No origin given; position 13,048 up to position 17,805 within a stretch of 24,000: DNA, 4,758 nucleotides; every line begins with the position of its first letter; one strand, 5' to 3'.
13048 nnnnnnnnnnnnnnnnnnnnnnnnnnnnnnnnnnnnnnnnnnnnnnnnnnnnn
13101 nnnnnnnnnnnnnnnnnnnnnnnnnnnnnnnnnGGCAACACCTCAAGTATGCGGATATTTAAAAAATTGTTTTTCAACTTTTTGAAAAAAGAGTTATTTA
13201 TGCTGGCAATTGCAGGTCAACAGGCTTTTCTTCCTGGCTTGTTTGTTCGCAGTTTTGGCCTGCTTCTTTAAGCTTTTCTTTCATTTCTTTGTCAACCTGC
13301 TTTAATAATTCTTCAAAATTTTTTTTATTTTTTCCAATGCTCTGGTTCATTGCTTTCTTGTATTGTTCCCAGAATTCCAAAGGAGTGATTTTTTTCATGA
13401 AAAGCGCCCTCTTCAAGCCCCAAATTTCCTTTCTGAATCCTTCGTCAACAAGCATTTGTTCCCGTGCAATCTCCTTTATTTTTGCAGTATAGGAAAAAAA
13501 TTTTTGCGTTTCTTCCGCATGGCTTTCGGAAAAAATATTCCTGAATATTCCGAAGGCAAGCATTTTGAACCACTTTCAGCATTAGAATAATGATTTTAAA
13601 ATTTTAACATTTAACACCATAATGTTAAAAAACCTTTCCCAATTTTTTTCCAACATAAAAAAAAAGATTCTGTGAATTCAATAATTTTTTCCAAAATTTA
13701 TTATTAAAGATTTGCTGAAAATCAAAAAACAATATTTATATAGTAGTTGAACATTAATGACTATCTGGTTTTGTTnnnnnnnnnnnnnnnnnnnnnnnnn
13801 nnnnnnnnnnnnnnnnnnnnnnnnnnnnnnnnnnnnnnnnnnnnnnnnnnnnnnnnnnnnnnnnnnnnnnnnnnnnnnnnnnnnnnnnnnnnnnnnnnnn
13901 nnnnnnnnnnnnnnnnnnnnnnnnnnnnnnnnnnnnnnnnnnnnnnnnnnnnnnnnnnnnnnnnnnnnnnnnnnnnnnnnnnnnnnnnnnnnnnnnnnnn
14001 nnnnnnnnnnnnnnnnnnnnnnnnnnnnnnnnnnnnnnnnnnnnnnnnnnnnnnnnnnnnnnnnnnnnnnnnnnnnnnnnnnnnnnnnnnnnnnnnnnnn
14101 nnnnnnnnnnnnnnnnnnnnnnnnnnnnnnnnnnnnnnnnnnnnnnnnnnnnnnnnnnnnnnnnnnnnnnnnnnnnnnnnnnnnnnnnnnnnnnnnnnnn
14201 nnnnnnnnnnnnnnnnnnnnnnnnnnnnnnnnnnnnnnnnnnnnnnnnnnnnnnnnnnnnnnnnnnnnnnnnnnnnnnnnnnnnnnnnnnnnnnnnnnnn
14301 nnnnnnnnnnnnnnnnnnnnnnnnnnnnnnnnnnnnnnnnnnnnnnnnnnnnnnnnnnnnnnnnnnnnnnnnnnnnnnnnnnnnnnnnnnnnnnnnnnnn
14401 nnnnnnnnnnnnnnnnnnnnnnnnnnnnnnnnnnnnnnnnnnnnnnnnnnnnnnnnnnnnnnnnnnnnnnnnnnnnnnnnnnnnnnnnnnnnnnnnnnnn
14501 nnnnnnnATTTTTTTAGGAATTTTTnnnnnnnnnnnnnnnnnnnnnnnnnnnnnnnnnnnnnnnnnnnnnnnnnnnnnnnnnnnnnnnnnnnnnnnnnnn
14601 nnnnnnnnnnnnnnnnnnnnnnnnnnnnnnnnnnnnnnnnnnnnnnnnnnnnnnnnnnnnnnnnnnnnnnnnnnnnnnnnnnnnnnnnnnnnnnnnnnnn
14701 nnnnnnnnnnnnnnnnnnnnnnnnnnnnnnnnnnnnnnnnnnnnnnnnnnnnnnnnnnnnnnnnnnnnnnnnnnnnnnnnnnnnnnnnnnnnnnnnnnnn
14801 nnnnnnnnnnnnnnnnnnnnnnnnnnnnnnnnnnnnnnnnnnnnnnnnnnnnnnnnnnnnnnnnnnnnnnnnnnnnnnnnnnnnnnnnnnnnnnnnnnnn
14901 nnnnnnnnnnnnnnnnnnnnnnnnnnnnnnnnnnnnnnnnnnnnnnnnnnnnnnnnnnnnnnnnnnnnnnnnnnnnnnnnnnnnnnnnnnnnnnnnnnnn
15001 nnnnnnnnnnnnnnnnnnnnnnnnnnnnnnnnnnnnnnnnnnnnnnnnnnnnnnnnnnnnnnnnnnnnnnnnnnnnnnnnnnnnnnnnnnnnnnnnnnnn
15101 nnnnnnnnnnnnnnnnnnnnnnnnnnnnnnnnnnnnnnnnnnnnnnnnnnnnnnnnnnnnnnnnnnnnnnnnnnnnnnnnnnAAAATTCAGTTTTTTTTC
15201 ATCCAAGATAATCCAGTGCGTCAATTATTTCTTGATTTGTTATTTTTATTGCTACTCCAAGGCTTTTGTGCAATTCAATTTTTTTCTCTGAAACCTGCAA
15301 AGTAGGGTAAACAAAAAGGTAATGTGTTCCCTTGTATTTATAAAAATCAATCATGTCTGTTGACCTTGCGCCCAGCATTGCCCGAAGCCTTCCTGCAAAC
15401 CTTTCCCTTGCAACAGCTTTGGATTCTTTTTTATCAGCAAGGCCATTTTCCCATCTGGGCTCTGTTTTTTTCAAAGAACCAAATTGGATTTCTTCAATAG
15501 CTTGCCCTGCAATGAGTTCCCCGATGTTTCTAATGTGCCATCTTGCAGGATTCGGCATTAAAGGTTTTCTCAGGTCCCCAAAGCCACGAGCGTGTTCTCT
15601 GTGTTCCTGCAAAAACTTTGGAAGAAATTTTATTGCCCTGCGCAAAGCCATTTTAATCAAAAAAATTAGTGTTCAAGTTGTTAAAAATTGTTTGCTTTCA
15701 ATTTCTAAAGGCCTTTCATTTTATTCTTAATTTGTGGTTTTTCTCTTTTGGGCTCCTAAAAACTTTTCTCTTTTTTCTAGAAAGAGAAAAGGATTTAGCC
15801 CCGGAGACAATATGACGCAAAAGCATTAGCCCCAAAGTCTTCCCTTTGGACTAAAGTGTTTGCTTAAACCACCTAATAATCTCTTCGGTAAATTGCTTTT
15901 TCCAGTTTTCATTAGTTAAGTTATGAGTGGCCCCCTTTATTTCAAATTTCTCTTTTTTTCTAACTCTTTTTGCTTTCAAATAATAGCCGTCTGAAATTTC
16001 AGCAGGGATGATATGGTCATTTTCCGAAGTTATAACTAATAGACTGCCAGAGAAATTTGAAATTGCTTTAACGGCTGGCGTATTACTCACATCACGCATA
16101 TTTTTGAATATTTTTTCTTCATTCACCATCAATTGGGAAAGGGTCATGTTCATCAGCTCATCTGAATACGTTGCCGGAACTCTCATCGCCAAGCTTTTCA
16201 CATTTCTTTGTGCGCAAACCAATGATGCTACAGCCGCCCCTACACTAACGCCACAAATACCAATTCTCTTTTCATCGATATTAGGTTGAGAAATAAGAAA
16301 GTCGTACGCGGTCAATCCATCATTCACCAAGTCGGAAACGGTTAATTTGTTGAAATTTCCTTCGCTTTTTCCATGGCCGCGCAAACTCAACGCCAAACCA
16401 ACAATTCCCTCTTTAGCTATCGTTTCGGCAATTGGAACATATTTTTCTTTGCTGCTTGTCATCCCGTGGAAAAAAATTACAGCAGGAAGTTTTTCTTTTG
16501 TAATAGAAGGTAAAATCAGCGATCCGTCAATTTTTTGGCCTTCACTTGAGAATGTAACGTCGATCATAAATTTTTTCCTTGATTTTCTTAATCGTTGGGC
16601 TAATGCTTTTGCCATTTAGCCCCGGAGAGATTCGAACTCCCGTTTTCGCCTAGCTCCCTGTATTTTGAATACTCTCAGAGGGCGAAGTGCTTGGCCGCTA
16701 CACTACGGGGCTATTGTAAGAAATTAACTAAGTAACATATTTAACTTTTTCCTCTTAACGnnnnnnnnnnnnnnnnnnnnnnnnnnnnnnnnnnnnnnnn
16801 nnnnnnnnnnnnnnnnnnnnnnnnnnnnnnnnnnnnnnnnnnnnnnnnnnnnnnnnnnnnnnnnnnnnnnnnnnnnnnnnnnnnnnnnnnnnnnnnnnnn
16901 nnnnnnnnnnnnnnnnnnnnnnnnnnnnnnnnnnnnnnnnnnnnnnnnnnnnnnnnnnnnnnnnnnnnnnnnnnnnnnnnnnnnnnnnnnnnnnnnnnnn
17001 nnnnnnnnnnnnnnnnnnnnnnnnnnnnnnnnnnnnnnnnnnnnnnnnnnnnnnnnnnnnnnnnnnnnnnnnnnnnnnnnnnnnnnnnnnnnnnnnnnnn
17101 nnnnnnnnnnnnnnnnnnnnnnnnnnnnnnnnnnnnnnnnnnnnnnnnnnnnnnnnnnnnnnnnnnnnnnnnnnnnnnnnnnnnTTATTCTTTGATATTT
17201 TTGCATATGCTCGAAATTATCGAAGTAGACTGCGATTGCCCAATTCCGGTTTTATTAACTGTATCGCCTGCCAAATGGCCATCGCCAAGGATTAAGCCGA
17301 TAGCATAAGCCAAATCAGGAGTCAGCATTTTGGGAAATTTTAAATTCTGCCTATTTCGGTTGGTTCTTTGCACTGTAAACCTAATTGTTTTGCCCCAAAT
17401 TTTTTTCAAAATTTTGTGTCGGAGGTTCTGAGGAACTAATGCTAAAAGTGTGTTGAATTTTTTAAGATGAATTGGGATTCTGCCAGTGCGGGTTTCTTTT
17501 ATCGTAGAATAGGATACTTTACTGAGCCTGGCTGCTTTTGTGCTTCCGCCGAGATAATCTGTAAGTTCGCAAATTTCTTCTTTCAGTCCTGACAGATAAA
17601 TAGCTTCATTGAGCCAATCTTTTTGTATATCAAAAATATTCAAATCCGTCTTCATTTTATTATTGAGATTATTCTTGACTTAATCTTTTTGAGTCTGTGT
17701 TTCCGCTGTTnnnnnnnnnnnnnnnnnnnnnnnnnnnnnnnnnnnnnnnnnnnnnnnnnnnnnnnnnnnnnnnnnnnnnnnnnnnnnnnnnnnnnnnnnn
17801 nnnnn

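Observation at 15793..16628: Alpha/beta-hydrolase gene bracketed by 16-nt inverted repeats and a 15-nt duplication of the tRNA-Gln 3' end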

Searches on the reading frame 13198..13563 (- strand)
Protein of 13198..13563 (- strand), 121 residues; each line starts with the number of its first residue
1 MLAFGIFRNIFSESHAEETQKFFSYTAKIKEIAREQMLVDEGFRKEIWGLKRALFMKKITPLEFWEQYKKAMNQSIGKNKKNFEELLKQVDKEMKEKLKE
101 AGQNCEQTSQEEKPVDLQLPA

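Call 10: search_protein_families(library=pfam, proteins=[window:13198-13563:-], max_evalue=0.01)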
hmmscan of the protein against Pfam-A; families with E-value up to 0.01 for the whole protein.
window:13198-13563:- (121 aa): 0 families

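Call 49: search_protein_families(library=ncbifam, proteins=[window:13198-13563:-], max_evalue=0.1)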
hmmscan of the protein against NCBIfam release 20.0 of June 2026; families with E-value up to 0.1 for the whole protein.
window:13198-13563:- (121 aa): 3 families
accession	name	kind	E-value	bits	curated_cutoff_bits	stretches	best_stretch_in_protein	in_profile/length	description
NF037995.1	TRAP_S1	subfamily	0.0019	17.5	50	1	66-113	221-268/271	TRAP transporter substrate-binding protein DctP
NF038222.1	IcmW_IVB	equivalog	0.047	13.9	100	1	63-108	11-56/139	type IVB secretion system protein IcmW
TIGR00069.1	hisD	equivalog_domain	0.084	12.1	243.8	0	63-115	18-70/393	histidinol dehydrogenase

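Call 50: search_protein_families(library=phrogs, proteins=[window:13198-13563:-], max_evalue=0.1)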
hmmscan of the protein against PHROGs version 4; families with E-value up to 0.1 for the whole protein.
window:13198-13563:- (121 aa): 3 families
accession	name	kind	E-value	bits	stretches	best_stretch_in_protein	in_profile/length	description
phrog_8572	-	unknown function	0.031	14.3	1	10-115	87-189/533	-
phrog_2999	-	unknown function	0.042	15.4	1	67-112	42-87/108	-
phrog_24822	-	unknown function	0.045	15.1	1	44-96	40-91/95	-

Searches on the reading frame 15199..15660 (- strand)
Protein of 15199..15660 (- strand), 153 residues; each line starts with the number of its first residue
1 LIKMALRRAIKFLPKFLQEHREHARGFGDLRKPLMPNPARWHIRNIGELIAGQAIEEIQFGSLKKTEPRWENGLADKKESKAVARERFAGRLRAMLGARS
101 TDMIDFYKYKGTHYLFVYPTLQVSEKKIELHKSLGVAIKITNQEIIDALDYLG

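Call 10: search_protein_families(library=pfam, proteins=[window:15199-15660:-], max_evalue=0.01)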
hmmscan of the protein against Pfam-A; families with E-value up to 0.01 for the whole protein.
window:15199-15660:- (153 aa): 0 families

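Call 49: search_protein_families(library=ncbifam, proteins=[window:15199-15651:-], max_evalue=0.1)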
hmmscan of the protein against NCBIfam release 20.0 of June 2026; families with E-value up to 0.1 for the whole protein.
window:15199-15651:- (150 aa): 0 families

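Call 50: search_protein_families(library=phrogs, proteins=[window:15199-15651:-], max_evalue=0.1)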
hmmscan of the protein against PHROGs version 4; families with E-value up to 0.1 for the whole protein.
window:15199-15651:- (150 aa): 0 families

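Call 62: find_homologous_proteins(query=window:15199-15651:-, max_evalue=0.001)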
Query window:15199-15651:- (150 aa): 3 proteins with E <= 0.001 among 43 candidates.
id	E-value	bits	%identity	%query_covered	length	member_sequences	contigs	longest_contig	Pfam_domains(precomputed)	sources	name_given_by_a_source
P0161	2.4e-94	331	100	100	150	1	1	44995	-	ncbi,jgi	jgi:hypothetical protein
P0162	1.2e-76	273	86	100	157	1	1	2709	-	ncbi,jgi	jgi:hypothetical protein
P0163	2.0e-57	211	65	100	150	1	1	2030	-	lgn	-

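Call 68: predict_structure(alignment_id=A3)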
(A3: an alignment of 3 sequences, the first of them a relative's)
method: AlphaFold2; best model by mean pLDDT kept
length: 150 residues; sequences in the alignment: 3
mean_pLDDT: 52.7   pTM: 0.42
mean pLDDT of the five models: 52.7, 49.1, 47.1, 46.7, 41.7
residues with pLDDT >= 90: 0; 70-90: 16; 50-70: 79; < 50: 55
segments of 3 or more residues with pLDDT < 50: 1-51
pLDDT, mean of each block of 10 residues (from residue 1): 41 38 32 31 33 52 56 64 72 67 67 62 57 59 60
secondary structure, 60 per line:
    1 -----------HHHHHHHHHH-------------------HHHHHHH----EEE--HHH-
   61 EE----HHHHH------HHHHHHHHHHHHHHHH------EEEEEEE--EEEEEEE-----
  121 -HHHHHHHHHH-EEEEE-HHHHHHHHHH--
elements in order: H12-21 H41-47 E52-54 H67-71 H78-93 E100-106 E109-115 H122-131 E133-137 H139-148

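Call 69: search_protein_representatives(alignment_id=A3)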
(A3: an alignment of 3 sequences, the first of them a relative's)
Query: 3 sequences, 150 profile positions. Proteins with E-value up to 0.001 (for the whole library): 2; up to 1e-10: 1; up to 1e-30: 1. The best 2 are listed.
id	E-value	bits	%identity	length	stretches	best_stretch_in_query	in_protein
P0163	1.5e-85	300.7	-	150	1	1-150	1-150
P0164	3.4e-05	39.9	-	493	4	35-90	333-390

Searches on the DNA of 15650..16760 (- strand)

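Call 24: search_rna_families(sources=[L001, L003, L004, L006, L007, L008, L009, L010, L011, L012, L013, L016, L017, L018], threshold=gathering)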
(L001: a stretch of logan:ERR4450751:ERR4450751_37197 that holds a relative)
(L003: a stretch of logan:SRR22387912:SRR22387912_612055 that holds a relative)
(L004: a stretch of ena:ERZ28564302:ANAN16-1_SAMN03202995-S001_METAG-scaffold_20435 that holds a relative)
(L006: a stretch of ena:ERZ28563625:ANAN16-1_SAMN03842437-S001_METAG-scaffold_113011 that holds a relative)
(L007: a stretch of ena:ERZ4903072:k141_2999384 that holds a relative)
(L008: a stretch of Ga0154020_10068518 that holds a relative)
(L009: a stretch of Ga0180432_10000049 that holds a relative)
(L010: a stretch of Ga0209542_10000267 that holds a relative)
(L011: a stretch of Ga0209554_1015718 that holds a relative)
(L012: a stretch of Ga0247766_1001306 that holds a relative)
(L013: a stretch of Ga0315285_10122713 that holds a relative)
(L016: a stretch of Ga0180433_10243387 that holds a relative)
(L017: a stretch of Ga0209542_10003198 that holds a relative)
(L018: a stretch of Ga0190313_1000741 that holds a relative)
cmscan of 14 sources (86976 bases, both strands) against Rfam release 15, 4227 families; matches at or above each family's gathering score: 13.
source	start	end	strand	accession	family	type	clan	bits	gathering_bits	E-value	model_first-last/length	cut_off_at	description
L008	3412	3485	-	RF00005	tRNA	Gene; tRNA;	CL00001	67.8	29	1.8e-12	1-71/71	no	tRNA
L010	6281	6352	-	RF00005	tRNA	Gene; tRNA;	CL00001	66.7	29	3.5e-12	1-71/71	no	tRNA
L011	80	151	+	RF00005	tRNA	Gene; tRNA;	CL00001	66.3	29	4.3e-12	1-71/71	no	tRNA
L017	9967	10039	+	RF00005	tRNA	Gene; tRNA;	CL00001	64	29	1.9e-11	1-71/71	no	tRNA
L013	16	88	-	RF00005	tRNA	Gene; tRNA;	CL00001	62.9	29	3.9e-11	1-71/71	no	tRNA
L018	12674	12745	+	RF00005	tRNA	Gene; tRNA;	CL00001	62.1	29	6.4e-11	1-71/71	no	tRNA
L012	2059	2129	-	RF00005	tRNA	Gene; tRNA;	CL00001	61.1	29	1.2e-10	1-71/71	no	tRNA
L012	3448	3520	-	RF00005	tRNA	Gene; tRNA;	CL00001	58.7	29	5.3e-10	1-71/71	no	tRNA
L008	768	839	-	RF00005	tRNA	Gene; tRNA;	CL00001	57.6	29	1.1e-09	1-71/71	no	tRNA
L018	4086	4158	-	RF00005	tRNA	Gene; tRNA;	CL00001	55.7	29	3.7e-09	1-71/71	no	tRNA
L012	239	312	-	RF00005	tRNA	Gene; tRNA;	CL00001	52.7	29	2.4e-08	1-71/71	no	tRNA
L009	9288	9360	-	RF00005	tRNA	Gene; tRNA;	CL00001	50.1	29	1.3e-07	1-71/71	no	tRNA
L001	91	214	+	RF00005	tRNA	Gene; tRNA;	CL00001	45.3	29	2.7e-06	1-71/71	no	tRNA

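Call 26: search_rna_families(sources=[L019, L020, L021, L022, L023, L024, L025, L026, L027, L002, L005, L014, L015], threshold=gathering)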
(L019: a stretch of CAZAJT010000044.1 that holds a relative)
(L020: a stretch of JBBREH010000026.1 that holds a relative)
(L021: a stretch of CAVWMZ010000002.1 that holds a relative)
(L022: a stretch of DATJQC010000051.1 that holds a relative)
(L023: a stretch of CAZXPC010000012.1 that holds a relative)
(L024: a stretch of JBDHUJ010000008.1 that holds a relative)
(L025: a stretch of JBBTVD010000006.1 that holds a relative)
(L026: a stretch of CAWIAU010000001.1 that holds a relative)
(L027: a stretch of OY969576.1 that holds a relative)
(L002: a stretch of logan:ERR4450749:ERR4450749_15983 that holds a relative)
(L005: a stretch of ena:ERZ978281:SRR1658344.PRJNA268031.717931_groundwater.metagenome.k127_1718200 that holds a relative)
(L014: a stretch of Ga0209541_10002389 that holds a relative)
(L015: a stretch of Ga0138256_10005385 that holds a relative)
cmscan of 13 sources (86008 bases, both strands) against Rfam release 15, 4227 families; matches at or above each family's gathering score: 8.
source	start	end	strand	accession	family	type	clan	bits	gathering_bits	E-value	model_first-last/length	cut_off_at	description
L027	3742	3814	-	RF00005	tRNA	Gene; tRNA;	CL00001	69.1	29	7.4e-13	1-71/71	no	tRNA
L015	13117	13190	-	RF00005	tRNA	Gene; tRNA;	CL00001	67.8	29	1.7e-12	1-71/71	no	tRNA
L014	8666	8737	+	RF00005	tRNA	Gene; tRNA;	CL00001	66.7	29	3.5e-12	1-71/71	no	tRNA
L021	1575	1645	+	RF00005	tRNA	Gene; tRNA;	CL00001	61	29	1.2e-10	1-71/71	no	tRNA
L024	3261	3332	-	RF00005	tRNA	Gene; tRNA;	CL00001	60.9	29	1.4e-10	1-71/71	no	tRNA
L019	1497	1570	-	RF00005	tRNA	Gene; tRNA;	CL00001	60.5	29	1.7e-10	1-71/71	no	tRNA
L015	10473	10544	-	RF00005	tRNA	Gene; tRNA;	CL00001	57.6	29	1.1e-09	1-71/71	no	tRNA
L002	93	216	+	RF00005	tRNA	Gene; tRNA;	CL00001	45.3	29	2.6e-06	1-71/71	no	tRNA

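Call 31: search_rna_families(source=window, start=15650, end=16760, threshold=evalue, max_evalue=10)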
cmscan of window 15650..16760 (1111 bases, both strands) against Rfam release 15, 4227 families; matches with E-value up to 10: 14.
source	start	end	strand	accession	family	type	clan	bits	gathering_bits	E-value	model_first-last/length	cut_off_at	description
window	16617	16712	-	RF00005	tRNA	Gene; tRNA;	CL00001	50.3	29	1.4e-09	1-71/71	no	tRNA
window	15740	15811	+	RF04239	mir-4679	Gene; miRNA;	-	23.1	88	0.12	1-75/75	no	mir-4679 microRNA precursor family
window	15740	15811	-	RF04239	mir-4679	Gene; miRNA;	-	21.8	88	0.28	1-75/75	no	mir-4679 microRNA precursor family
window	16064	16128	-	RF01588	snoR13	Gene; snRNA; snoRNA; CD-box;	-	19.1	60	8.2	1-105/105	no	small nucleolar RNA snoR13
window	15744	15807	+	RF00884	MIR815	Gene; miRNA;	-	18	63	2.4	1-81/81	no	MIR815 microRNA precursor family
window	15751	15801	+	RF03719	mir-3914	Gene; miRNA;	-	16.7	97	3.3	1-95/95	no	mir-3914 microRNA precursor family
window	16345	16406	+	RF01225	ACA64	Gene; snRNA; snoRNA; HACA-box;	-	16.4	35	1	1-128/128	no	Small nucleolar RNA ACA64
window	15742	15810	-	RF01705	Flavo-1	Gene; sRNA;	-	15.8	42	3.6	1-76/76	no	Flavo-1 RNA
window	15754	15800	-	RF00932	mir-471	Gene; miRNA;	-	15.2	80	9.5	1-66/66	no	mir-471 microRNA precursor family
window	16484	16501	+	RF00489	ctRNA_p42d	Gene; antisense;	-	15.1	50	6.1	1-46/46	no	ctRNA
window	16117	16160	-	RF01119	sR32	Gene; snRNA; snoRNA; CD-box;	-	14.4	40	0.43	1-57/57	no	Small nucleolar RNA sR32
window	16507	16639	+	RF02060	STnc410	Gene; sRNA;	-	13.3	50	5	1-158/158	no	Enterobacterial sRNA STnc410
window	16013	16076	-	RF00066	U7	Gene; snRNA;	-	12.8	34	9.4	1-62/62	no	U7 small nuclear RNA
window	16390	16491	+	RF01264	snR83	Gene; snRNA; snoRNA; HACA-box;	CL00023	12.4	75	4.8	1-308/308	no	Small nucleolar RNA snR83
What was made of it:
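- Tried and rejected: Only the tRNA and noise appeared (call 31).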

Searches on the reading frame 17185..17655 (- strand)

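Call 10: search_protein_families(library=pfam, proteins=[window:17185-17655:-], max_evalue=0.01)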
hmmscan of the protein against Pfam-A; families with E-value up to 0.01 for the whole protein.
window:17185-17655:- (156 aa): 0 families

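Call 49: search_protein_families(library=ncbifam, proteins=[window:17185-17655:-], max_evalue=0.1)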
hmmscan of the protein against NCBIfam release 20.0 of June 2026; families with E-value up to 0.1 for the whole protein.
window:17185-17655:- (156 aa): 1 family
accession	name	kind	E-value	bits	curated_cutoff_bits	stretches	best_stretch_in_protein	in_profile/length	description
NF011287.0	PRK14698.1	equivalog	0.025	12.5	1238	1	46-134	322-412/1017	V-type ATP synthase subunit A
